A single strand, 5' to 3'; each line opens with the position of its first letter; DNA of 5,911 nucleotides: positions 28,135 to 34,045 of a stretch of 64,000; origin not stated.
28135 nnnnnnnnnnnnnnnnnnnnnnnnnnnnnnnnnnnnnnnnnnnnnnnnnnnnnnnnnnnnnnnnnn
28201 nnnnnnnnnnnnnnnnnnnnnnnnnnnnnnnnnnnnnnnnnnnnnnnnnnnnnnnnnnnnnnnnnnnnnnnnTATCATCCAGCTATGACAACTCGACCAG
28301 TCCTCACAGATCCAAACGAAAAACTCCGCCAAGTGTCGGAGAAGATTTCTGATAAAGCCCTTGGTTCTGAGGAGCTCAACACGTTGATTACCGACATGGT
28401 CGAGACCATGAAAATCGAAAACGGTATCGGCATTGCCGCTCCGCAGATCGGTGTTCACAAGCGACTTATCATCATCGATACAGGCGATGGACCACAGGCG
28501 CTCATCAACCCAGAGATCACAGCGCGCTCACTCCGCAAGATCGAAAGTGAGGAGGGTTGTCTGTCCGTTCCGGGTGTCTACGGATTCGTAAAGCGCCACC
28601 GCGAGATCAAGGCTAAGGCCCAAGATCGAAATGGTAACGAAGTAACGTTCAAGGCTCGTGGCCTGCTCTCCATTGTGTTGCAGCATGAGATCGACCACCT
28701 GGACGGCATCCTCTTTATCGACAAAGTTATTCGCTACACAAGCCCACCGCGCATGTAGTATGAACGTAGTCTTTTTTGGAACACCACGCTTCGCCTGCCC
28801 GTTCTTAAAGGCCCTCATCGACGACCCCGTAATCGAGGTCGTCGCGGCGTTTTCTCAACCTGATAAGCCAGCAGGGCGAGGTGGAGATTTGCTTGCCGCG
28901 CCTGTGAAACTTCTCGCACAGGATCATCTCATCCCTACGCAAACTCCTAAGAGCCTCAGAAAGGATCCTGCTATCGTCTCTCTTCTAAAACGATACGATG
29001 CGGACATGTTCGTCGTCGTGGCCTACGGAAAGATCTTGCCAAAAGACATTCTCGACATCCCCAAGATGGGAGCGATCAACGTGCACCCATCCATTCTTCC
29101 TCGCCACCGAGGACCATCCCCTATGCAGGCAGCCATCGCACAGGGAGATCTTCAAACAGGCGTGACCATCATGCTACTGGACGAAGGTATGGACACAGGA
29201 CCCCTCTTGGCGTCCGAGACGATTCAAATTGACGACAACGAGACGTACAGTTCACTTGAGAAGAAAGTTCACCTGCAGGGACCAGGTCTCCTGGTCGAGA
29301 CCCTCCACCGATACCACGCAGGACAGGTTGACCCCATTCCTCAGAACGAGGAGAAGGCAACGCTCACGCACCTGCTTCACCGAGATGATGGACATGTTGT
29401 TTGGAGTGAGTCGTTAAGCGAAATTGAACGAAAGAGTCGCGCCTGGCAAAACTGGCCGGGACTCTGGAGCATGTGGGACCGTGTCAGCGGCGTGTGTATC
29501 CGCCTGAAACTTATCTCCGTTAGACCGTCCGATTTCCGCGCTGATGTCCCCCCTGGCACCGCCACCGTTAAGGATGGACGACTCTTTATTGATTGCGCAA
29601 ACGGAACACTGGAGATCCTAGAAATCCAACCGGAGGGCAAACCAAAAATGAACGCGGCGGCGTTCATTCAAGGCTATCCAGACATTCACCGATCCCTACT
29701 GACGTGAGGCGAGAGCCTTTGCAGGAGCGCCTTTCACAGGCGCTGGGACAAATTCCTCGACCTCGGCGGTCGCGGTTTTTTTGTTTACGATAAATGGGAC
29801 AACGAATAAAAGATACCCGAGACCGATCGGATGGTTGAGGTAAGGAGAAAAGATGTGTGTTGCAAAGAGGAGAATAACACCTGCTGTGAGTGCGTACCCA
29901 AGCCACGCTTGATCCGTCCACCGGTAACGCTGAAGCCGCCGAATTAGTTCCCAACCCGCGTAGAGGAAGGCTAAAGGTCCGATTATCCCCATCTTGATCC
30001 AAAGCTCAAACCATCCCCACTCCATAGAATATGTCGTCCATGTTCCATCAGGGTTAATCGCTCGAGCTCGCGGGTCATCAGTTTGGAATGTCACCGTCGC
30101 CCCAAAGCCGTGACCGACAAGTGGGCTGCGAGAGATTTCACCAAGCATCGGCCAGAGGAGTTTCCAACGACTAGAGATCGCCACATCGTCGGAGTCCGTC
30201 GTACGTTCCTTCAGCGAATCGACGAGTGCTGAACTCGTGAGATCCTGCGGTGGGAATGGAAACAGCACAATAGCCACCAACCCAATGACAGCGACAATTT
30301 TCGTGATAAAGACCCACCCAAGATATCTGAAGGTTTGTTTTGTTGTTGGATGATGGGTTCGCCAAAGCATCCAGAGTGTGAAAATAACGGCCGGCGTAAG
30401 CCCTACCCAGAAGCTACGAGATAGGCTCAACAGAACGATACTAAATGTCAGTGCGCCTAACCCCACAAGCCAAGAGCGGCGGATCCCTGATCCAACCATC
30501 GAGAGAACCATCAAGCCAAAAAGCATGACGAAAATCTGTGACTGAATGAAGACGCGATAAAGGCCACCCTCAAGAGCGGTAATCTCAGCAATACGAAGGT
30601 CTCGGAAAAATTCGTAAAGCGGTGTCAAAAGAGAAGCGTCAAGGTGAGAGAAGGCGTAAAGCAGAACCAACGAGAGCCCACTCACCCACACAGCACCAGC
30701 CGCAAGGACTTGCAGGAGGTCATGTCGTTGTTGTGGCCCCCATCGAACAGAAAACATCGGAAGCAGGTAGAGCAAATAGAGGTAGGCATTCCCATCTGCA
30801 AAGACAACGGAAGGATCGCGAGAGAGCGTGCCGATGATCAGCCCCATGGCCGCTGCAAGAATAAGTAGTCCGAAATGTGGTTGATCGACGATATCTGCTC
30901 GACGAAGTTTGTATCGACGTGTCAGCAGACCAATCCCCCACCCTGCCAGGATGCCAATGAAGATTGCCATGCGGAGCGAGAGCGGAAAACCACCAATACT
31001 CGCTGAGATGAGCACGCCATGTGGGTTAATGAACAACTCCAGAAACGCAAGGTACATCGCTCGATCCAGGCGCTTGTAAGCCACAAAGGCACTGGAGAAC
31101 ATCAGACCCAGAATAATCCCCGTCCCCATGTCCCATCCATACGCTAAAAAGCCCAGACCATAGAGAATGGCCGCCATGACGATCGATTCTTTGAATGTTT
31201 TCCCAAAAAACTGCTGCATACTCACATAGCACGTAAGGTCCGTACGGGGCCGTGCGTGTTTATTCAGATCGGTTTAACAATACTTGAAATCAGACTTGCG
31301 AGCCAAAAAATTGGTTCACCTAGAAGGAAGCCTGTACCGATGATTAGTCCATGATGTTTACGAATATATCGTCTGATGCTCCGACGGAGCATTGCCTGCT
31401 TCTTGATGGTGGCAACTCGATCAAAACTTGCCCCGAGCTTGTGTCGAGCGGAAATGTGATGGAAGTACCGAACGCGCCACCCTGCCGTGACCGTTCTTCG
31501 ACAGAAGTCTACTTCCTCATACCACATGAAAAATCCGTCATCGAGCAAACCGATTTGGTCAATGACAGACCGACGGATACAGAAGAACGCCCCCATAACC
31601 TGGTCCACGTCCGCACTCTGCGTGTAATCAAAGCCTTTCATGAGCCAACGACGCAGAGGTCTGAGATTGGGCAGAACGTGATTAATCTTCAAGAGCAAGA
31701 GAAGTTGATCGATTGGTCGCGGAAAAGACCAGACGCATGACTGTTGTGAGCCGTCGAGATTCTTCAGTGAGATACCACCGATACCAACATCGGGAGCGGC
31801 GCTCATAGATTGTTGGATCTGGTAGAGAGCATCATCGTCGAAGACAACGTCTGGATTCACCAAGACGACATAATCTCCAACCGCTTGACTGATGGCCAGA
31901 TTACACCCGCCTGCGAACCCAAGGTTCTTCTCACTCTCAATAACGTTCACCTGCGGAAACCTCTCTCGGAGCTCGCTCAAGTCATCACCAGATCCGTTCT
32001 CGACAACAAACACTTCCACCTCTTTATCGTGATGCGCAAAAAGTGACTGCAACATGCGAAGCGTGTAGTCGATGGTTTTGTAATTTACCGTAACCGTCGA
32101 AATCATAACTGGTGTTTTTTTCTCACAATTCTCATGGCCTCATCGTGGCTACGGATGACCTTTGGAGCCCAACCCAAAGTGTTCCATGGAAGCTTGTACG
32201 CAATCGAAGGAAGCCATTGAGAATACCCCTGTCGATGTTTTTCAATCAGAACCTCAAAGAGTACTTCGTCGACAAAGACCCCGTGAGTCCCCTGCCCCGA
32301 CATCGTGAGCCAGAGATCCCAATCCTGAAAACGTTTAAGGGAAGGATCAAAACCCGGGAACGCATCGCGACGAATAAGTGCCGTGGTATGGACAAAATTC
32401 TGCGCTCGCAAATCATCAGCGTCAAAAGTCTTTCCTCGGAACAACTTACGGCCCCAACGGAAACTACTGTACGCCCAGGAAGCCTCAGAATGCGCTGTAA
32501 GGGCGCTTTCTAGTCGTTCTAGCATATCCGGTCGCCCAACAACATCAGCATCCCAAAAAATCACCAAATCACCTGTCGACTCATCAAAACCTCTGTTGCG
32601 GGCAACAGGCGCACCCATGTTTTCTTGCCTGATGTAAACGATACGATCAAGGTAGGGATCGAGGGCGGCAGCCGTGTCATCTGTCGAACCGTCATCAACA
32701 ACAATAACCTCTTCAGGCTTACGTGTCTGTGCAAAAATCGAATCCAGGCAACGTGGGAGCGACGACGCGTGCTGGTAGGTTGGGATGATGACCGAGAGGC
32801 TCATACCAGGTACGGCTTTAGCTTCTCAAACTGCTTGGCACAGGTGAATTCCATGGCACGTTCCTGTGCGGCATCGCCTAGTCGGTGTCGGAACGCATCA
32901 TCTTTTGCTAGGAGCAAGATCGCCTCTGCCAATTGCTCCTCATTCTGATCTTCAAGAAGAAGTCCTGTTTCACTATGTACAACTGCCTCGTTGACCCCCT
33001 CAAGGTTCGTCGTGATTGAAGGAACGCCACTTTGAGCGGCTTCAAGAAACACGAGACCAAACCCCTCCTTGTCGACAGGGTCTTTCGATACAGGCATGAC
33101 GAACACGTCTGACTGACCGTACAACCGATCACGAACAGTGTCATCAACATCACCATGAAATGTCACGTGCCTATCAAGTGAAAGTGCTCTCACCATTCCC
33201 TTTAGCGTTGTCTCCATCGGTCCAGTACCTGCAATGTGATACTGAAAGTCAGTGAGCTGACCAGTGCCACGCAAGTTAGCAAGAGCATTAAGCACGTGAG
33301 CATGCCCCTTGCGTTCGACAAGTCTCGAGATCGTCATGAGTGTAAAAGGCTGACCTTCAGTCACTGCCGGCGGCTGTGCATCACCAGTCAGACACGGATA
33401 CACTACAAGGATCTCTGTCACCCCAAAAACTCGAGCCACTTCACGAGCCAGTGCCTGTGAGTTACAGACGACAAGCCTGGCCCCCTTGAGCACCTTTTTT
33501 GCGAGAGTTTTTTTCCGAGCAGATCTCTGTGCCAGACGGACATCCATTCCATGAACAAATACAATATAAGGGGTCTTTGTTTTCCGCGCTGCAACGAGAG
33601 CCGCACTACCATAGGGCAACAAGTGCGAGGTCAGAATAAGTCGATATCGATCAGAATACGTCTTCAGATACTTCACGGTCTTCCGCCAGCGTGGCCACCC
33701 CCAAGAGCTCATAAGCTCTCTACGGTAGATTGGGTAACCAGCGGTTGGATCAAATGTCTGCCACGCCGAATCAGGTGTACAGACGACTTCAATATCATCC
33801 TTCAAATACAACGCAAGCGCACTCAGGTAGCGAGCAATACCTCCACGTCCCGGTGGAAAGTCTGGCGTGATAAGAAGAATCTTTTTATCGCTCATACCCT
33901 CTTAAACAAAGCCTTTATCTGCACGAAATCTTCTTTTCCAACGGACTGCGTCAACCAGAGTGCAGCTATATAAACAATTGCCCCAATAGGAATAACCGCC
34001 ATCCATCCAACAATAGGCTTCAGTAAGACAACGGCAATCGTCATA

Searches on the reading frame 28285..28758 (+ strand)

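Call 81: search_protein_families(library=pfam, proteins=[window:28285-28758:+], max_evalue=0.00001)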
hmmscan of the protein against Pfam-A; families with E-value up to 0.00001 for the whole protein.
window:28285-28758:+ (157 aa): 1 family
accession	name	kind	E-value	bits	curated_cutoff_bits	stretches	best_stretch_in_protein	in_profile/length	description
PF01327.26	Pep_deformylase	-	1.5e-50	171.2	22.8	1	4-150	2-152/156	Polypeptide deformylase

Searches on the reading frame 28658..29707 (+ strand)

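Call 81: search_protein_families(library=pfam, proteins=[window:28658-29707:+], max_evalue=0.00001)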
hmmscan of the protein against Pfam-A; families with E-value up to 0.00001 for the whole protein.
window:28658-29707:+ (349 aa): 2 families
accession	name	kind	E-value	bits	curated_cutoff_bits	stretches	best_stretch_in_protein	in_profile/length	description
PF00551.24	Formyl_trans_N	-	5.4e-42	144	26.1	1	35-216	1-181/181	Formyl transferase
PF02911.23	Formyl_trans_C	-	3e-19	69.5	21.1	1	242-340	4-99/100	Formyl transferase, C-terminal domain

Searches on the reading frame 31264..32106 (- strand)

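Call 81: search_protein_families(library=pfam, proteins=[window:31264-32106:-], max_evalue=0.00001)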
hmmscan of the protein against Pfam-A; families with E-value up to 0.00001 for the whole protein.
window:31264-32106:- (280 aa): 2 families
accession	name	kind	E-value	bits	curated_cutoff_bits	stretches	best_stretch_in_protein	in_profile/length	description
PF00535.33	Glycos_transf_2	-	4.2e-19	69.5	23.3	1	4-121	2-124/168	Glycosyl transferase family 2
PF13641.12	Glyco_tranf_2_3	-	2.5e-13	51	27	1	5-229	6-218/230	Glycosyltransferase like family 2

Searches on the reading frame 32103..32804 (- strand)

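Call 81: search_protein_families(library=pfam, proteins=[window:32103-32804:-], max_evalue=0.00001)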
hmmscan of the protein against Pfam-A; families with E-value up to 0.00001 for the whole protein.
window:32103-32804:- (233 aa): 3 families
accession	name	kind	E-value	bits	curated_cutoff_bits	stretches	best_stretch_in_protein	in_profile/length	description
PF00535.33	Glycos_transf_2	-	1.1e-31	110.5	23.3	1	4-107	1-108/168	Glycosyl transferase family 2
PF13641.12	Glyco_tranf_2_3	-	5.4e-14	53.2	27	1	3-102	3-111/230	Glycosyltransferase like family 2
PF10111.15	Glyco_tranf_2_2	-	9.5e-13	48.7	27.3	1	4-112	1-121/276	Glycosyltransferase like family 2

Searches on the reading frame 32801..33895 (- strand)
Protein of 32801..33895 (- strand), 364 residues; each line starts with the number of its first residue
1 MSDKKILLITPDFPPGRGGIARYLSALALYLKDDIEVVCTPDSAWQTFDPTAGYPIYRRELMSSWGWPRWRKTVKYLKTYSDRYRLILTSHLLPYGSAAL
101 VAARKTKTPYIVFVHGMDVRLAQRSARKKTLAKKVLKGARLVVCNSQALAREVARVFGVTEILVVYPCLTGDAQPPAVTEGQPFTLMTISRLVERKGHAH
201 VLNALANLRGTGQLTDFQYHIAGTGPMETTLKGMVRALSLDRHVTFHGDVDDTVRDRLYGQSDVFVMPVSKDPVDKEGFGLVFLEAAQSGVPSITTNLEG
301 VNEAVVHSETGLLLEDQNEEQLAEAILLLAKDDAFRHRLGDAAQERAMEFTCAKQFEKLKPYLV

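Call 81: search_protein_families(library=pfam, proteins=[window:32801-33895:-], max_evalue=0.00001)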
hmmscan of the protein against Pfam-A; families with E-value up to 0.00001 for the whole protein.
window:32801-33895:- (364 aa): 5 families
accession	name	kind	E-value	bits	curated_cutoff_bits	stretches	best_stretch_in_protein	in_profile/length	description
PF00534.26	Glycos_transf_1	-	6.3e-36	123.9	26.4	1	181-346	13-172/172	Glycosyl transferases group 1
PF13692.12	Glyco_trans_1_4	-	9.2e-30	104.2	27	1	185-332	3-142/142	Glycosyl transferases group 1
PF13439.12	Glyco_transf_4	-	1e-16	61.9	28.5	1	18-167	2-164/170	Glycosyltransferase Family 4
PF13579.12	Glyco_trans_4_4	-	1.3e-14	55.3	29.7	1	18-165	1-155/158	Glycosyl transferase 4-like domain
PF20706.3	GT4-conflict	-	1.7e-12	47.5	26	1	97-313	94-324/385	Family 4 Glycosyltransferase in conflict systems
